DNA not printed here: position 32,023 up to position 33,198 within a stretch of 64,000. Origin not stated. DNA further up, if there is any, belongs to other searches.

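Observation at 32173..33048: Secreted protein ending in a canonical double dockerin repeat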

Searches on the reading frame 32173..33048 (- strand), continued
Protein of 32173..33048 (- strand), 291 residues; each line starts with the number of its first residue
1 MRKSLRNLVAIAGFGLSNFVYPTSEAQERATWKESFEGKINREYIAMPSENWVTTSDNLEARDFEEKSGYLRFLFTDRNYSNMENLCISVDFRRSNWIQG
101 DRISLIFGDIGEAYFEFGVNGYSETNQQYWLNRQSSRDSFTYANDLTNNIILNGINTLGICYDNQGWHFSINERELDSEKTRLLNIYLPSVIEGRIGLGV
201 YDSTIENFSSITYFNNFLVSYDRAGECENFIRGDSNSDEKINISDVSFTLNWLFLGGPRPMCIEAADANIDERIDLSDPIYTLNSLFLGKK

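Call 57: fold_search(model_id=the predicted structure, library=pdb)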
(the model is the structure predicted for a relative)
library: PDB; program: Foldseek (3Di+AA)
matches with E <= 10: 1616; with E <= 0.001: 294
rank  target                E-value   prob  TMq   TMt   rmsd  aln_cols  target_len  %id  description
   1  3o0x_A                1.7e-07  1.00  0.40  0.45  10.7       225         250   12  Structural basis of carbohydrate recognition by calreticulin (released 2010-09-29)
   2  5jox_A                3.4e-07  1.00  0.44  0.27   6.0       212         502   11  Bacteroides ovatus Xyloglucan PUL GH43A in complex with AraDNJ (released 2016-08-10)
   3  5lk5_B                4.2e-07  1.00  0.41  0.47  10.7       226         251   12  Crystal structure of the globular domain of human calreticulin mutant D71K (released 2016-08-31)
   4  3o0w_A                4.5e-07  1.00  0.40  0.45  10.7       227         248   13  Structural basis of carbohydrate recognition by calreticulin (released 2010-09-29)
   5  1oq1_A                5.3e-07  1.00  0.39  0.49   9.4       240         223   14  Crystal Structure of Protein of Unknown Function with Galectin-like Fold from Bacillus subtilis (released 2003-09-23)
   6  5jox_B                6.6e-07  1.00  0.45  0.28   5.9       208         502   13  Bacteroides ovatus Xyloglucan PUL GH43A in complex with AraDNJ (released 2016-08-10)
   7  5lk5_A                7.4e-07  1.00  0.43  0.48   7.5       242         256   14  Crystal structure of the globular domain of human calreticulin mutant D71K (released 2016-08-31)
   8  5lk5_I                8.2e-07  1.00  0.41  0.47  10.7       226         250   12  Crystal structure of the globular domain of human calreticulin mutant D71K (released 2016-08-31)
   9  4b1m_B                9.2e-07  1.00  0.45  0.77   3.0       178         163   13  CARBOHYDRATE BINDING MODULE CBM66 FROM BACILLUS SUBTILIS (released 2012-12-12)
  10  4b1m_A                1.0e-06  1.00  0.44  0.74   3.5       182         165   14  CARBOHYDRATE BINDING MODULE CBM66 FROM BACILLUS SUBTILIS (released 2012-12-12)
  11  5jow_A                1.0e-06  1.00  0.44  0.28   5.9       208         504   13  Bacteroides ovatus Xyloglucan PUL GH43A (released 2016-08-10)
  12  3o0v                  1.3e-06  1.00  0.39  0.44  11.9       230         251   12  Crystal structure of the calreticulin lectin domain (released 2010-09-29)
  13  3pow                  1.4e-06  1.00  0.39  0.44  10.9       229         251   11  Crystal structure of the globular domain of human calreticulin (released 2011-03-09)
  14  2a71_A                1.6e-06  1.00  0.46  0.59   4.8       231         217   11  Crystal structure of Emp47p carbohydrate recognition domain (CRD), orthorhombic crystal form (released 2006-01-31)
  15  4xxp                  2.0e-06  1.00  0.43  0.56   5.8       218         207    9  Crystal Structure of an Uncharacterized Protein (Rv0315 ortholog) from Mycobacterium paratuberculosis (released 2015-02-11)
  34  4b1m_C                6.2e-06  1.00  0.44  0.75   3.5       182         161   14  CARBOHYDRATE BINDING MODULE CBM66 FROM BACILLUS SUBTILIS (released 2012-12-12)
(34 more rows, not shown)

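Call 81: search_protein_families(library=pfam, proteins=[P0030, P0145, P0033, P0140, P0058, P0080, P0130, P0024, P0111, P0009], max_evalue=0.01)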
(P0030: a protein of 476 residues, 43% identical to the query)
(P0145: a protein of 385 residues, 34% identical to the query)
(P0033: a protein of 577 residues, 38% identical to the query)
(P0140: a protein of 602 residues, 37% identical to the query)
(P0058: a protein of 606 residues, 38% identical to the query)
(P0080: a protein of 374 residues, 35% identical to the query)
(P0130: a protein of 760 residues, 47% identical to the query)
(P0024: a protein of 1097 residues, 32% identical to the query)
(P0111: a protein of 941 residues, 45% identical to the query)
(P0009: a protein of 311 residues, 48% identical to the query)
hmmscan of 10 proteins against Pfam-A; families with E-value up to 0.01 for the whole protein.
P0030 (476 aa): 1 family
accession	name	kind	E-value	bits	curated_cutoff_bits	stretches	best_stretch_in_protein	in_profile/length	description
PF00404.24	Dockerin_1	-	0.00025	21.6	22.9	1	388-433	2-48/57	Dockerin type I domain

P0145 (385 aa): 0 families

P0033 (577 aa): 3 families
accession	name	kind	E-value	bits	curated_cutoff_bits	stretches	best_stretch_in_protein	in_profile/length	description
PF00404.24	Dockerin_1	-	4.5e-54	180.9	22.9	8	271-325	2-56/57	Dockerin type I domain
PF13517.12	FG-GAP_3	-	3.9e-08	34.2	26.9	0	306-348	15-59/61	FG-GAP-like repeat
PF13499.12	EF-hand_7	-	5e-07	30.4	30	0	306-347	12-58/67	EF-hand domain pair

P0140 (602 aa): 2 families
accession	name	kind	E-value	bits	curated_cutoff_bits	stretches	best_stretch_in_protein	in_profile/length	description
PF00404.24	Dockerin_1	-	2.3e-29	101.8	22.9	4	69-123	1-56/57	Dockerin type I domain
PF13499.12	EF-hand_7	-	4.5e-05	24.2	30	0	171-218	11-61/67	EF-hand domain pair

P0058 (606 aa): 6 families
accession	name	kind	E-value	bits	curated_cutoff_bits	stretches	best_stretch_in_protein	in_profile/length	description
PF00404.24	Dockerin_1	-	1.4e-45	153.7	22.9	4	274-327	2-56/57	Dockerin type I domain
PF13499.12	EF-hand_7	-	2.1e-08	34.9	30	0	56-101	12-62/67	EF-hand domain pair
PF00036.39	EF-hand_1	-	9.6e-08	31.5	25.4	0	463-481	7-25/29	EF hand domain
PF13202.12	EF-hand_5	-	4.4e-05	23.2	25.9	0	53-65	6-18/25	EF hand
PF13405.12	EF-hand_6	-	0.002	18.2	25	0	466-483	10-27/30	EF-hand domain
PF21178.2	Itf52_C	-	0.0045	17.1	27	0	197-213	12-26/51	Intraflagellar transport protein 52, C-terminal domain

P0080 (374 aa): 1 family
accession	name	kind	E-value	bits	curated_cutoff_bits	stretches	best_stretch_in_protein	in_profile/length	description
PF00404.24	Dockerin_1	-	0.00079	20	22.9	1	287-334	2-48/57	Dockerin type I domain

P0130 (760 aa): 1 family
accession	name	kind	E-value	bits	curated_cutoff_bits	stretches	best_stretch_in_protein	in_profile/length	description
PF00404.24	Dockerin_1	-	2.5e-10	40.8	22.9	2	189-234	6-52/57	Dockerin type I domain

P0024 (1097 aa): 6 families
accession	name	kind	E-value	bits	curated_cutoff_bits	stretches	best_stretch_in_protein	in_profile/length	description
PF00404.24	Dockerin_1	-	3.8e-65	216.4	22.9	9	490-541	2-56/57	Dockerin type I domain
PF00082.27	Peptidase_S8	-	8e-14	52.1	21.8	1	859-1085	7-278/288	Subtilase family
PF13499.12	EF-hand_7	-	2.3e-12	47.5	30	0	406-438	12-37/67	EF-hand domain pair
PF00036.39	EF-hand_1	-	5.7e-12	44.7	25.4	0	406-425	10-29/29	EF hand domain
PF13405.12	EF-hand_6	-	2.7e-05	23.9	25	0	406-425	10-29/30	EF-hand domain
PF13517.12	FG-GAP_3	-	3.1e-05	24.9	26.9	0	513-531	41-59/61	FG-GAP-like repeat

P0111 (941 aa): 9 families
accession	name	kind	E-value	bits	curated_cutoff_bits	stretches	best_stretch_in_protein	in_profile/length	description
PF00404.24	Dockerin_1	-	8.4e-32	109.6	22.9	4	173-222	2-53/57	Dockerin type I domain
PF13202.12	EF-hand_5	-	3.7e-17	61.4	25.9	0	788-809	4-25/25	EF hand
PF13499.12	EF-hand_7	-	4.6e-17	62.6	30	1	550-603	6-65/67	EF-hand domain pair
PF16656.11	Pur_ac_phosph_N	-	3.7e-14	53.5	30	2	268-351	8-93/93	Purple acid Phosphatase, N-terminal domain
PF00036.39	EF-hand_1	-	2.1e-12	46.1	25.4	0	550-571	4-25/29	EF hand domain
PF13405.12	EF-hand_6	-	4.9e-10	38.7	25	0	550-569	4-23/30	EF-hand domain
PF00041.27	fn3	-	3.4e-07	30.8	25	1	77-148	2-71/84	Fibronectin type III domain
PF10591.15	SPARC_Ca_bdg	-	3.6e-05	24.5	22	0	547-601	55-111/113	Secreted protein acidic and rich in cysteine Ca binding region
PF16655.11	PhoD_N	-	0.0049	17.8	30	0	316-339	60-78/90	PhoD-like phosphatase, N-terminal domain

P0009 (311 aa): 1 family
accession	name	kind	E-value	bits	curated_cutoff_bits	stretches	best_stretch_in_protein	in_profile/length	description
PF00404.24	Dockerin_1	-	0.0086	16.7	22.9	1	230-276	2-49/57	Dockerin type I domain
